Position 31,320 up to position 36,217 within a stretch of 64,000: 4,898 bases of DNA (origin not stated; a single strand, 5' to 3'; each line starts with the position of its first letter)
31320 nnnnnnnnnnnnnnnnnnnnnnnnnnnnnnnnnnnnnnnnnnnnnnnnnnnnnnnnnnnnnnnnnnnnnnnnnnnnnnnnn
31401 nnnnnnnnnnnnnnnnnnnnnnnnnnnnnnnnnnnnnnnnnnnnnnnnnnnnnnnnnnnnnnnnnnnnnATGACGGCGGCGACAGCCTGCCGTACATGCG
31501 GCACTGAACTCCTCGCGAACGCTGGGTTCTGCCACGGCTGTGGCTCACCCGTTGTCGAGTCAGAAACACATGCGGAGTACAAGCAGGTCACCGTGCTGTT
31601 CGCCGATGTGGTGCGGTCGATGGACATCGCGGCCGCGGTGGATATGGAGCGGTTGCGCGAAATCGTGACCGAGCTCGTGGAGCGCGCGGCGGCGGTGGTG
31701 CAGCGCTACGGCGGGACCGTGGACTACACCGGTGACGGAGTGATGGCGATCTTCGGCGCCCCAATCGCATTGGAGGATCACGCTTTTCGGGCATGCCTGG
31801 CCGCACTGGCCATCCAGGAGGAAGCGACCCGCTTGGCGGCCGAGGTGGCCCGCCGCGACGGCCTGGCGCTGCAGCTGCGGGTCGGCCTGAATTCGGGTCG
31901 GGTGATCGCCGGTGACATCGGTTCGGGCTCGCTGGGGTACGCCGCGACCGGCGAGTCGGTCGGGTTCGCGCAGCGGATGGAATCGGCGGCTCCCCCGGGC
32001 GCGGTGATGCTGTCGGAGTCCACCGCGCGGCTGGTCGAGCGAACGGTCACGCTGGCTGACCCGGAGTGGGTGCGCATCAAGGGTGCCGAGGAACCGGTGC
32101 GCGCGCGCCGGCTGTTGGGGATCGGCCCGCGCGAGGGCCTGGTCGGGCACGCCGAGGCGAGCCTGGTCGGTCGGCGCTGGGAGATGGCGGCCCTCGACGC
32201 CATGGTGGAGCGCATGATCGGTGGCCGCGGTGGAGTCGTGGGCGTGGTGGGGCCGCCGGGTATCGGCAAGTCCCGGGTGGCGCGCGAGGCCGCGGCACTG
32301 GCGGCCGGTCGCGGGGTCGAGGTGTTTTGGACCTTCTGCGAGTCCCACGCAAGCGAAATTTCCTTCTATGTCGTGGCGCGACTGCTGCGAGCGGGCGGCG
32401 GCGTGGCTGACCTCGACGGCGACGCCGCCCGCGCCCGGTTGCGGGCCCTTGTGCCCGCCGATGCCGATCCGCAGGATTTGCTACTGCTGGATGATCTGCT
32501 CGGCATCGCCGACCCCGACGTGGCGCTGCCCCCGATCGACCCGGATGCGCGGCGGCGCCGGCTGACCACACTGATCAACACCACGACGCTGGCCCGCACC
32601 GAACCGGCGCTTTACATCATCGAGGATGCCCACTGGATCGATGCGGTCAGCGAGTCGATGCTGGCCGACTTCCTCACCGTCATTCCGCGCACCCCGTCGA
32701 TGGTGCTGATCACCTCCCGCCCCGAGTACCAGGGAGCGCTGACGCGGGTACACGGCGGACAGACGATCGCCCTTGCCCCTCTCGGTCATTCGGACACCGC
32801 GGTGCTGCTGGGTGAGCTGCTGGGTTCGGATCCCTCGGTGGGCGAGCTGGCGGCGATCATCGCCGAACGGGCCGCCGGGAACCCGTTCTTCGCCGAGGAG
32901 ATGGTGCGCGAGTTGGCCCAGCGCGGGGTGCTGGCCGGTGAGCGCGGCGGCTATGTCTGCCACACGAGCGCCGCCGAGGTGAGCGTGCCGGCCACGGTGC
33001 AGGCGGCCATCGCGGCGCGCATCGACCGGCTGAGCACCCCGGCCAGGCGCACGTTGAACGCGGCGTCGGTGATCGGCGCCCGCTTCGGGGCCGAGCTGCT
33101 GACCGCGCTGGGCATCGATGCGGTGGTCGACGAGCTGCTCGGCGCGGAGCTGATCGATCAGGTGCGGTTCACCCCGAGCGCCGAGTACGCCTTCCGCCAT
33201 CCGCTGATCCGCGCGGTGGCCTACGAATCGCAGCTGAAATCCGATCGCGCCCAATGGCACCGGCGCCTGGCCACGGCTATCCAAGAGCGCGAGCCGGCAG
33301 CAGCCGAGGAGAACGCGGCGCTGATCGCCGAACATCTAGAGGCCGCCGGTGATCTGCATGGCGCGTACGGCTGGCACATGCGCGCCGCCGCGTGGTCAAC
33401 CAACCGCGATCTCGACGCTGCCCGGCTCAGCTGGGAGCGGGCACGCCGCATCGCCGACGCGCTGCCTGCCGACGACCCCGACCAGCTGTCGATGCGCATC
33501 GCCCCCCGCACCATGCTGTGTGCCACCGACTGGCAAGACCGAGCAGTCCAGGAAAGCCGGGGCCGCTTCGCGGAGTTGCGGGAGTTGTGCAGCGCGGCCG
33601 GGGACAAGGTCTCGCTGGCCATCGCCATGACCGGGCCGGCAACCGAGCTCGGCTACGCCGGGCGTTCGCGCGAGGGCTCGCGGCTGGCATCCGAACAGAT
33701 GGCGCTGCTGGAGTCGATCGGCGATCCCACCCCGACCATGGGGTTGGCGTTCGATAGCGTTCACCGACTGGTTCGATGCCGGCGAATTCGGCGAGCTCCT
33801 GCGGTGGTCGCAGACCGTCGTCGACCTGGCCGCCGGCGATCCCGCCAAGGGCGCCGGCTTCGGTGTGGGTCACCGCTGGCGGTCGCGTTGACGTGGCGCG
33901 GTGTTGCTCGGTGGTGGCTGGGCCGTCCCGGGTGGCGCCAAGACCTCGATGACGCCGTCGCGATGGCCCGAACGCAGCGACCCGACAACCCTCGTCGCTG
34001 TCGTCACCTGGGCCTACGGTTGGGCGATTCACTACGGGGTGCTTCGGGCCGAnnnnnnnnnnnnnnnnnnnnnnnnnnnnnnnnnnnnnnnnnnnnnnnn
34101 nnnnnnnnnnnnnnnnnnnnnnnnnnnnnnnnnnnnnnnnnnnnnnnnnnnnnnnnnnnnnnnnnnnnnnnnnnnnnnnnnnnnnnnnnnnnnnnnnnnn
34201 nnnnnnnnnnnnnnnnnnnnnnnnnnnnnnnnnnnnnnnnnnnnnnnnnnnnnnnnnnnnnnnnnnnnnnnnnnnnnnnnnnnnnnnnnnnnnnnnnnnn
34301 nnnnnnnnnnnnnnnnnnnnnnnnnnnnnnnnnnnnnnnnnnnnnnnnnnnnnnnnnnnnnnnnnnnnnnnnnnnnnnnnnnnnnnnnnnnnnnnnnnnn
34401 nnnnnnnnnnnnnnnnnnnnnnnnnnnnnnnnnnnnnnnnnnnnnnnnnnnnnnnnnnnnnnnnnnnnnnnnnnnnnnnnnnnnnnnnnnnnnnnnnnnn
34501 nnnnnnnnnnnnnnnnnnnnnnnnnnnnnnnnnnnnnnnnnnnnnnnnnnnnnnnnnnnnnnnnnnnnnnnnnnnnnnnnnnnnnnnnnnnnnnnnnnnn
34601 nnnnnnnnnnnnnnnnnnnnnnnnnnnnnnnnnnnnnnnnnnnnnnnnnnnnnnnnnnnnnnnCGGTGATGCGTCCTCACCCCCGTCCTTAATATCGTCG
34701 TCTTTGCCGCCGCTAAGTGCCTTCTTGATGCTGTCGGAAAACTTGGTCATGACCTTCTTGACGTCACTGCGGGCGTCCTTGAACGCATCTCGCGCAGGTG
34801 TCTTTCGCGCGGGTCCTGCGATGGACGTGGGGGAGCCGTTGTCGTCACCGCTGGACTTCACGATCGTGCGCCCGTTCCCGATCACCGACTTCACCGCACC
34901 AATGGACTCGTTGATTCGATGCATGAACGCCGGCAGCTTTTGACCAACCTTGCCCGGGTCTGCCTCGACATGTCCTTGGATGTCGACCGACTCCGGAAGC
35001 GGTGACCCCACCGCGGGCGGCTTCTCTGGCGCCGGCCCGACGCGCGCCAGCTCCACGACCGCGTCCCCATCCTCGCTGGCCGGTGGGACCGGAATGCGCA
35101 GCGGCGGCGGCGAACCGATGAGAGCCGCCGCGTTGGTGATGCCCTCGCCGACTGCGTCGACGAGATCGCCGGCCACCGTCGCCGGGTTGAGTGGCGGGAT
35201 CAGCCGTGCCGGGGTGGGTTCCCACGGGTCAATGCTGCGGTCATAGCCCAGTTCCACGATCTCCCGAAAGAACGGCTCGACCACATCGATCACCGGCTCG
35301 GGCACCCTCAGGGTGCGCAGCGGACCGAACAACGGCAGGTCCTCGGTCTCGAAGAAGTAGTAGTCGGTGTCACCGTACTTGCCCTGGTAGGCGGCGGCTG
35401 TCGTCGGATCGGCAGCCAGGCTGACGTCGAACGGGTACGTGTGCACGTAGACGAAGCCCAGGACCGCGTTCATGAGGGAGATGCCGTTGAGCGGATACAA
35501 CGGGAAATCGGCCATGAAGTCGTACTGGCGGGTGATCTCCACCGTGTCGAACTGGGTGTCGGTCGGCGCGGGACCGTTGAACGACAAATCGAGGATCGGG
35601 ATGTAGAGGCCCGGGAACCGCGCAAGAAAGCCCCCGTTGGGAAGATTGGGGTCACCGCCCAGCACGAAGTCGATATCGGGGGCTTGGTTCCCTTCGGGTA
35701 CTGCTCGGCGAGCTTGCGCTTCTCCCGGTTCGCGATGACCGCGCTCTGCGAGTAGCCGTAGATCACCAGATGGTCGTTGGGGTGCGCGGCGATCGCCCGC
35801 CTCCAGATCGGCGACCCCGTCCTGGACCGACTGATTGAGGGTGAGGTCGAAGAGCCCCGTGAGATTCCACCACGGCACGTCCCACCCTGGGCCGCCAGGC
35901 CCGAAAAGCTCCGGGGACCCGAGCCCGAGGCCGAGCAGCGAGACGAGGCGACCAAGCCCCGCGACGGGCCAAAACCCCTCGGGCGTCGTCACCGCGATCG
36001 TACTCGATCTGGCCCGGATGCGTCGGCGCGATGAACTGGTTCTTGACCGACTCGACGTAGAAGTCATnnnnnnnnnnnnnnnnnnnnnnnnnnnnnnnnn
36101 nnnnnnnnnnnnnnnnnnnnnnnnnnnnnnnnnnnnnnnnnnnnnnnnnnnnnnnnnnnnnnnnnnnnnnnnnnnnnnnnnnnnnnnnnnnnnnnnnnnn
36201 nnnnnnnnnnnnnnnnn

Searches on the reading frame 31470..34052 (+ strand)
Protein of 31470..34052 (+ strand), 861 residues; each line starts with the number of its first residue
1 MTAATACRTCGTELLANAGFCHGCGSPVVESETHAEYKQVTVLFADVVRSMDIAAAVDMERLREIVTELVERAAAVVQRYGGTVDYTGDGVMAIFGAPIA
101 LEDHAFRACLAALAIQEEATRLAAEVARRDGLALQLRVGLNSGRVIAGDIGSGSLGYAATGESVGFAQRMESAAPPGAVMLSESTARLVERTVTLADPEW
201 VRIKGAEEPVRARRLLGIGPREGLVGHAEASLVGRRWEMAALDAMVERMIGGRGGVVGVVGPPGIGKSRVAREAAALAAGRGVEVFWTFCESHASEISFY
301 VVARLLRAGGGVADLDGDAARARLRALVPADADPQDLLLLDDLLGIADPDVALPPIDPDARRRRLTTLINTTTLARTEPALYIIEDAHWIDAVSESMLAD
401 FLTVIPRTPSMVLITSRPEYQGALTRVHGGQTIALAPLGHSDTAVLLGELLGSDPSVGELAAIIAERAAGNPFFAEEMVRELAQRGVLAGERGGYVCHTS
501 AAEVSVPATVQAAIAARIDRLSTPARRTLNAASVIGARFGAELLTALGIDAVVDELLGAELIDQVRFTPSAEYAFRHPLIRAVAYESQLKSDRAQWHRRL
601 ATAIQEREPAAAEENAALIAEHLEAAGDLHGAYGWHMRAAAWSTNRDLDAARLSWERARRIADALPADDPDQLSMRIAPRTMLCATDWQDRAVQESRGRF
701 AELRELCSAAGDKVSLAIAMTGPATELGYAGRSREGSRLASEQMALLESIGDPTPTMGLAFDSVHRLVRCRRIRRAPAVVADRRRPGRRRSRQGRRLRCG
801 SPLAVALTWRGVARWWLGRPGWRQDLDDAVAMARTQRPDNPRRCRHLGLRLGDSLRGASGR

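Call 45: search_protein_families(library=pfam, proteins=[window:31470-34052:+], max_evalue=0.001)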
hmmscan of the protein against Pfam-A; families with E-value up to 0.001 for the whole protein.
window:31470-34052:+ (861 aa): 4 families
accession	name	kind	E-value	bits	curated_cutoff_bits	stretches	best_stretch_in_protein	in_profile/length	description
PF13191.12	AAA_16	-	1.1e-22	81.8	32.6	1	232-413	2-166/167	AAA ATPase domain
PF00211.25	Guanylate_cyc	-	7.6e-22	78.2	21.9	1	35-205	4-172/183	Adenylate and Guanylate cyclase catalytic domain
PF13240.11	Zn_Ribbon_1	-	0.0003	20.9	25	1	7-28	2-23/23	zinc-ribbon domain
PF13401.12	AAA_22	-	0.00068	20.4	27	0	255-401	6-104/130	AAA domain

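Call 67: search_protein_representatives(protein=window:31470-34052:+)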
Query: 861 residues. Proteins with E-value up to 0.001 (for the whole library): 133337; up to 1e-10: 69031; up to 1e-30: 16887. The best 150 are listed.
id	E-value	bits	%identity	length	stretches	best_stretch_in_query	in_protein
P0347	0.0e+00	1075.3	65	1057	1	3-838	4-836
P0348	0.0e+00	1029.2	62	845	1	1-836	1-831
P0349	3.1e-287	971.7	60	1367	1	24-838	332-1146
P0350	6.5e-262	887.9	55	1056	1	4-833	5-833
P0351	1.3e-260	883.6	72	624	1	5-605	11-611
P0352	9.4e-255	864.2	56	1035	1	16-838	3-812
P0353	1.7e-223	760.8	50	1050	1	6-830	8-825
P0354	2.9e-223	760.1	61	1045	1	51-694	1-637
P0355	1.2e-222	758.0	51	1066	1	3-835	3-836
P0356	1.5e-220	751.1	57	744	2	368-819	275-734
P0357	1.6e-219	747.7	60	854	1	201-838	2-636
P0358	2.4e-218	743.8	51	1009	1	43-832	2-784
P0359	1.1e-203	695.3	63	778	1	278-839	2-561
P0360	5.1e-199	679.9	67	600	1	286-824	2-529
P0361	2.8e-198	677.4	50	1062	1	3-750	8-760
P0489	2.3e-110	386.6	40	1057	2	34-671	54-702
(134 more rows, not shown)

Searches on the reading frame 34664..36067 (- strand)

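Call 45: search_protein_families(library=pfam, proteins=[window:34664-36067:-], max_evalue=0.001)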
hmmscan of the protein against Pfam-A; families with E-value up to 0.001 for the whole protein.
window:34664-36067:- (468 aa): 1 family
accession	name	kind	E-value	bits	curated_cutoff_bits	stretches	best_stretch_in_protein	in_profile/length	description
PF08237.17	PE-PPE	-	6.5e-47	160.3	21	1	69-276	17-228/228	PE-PPE domain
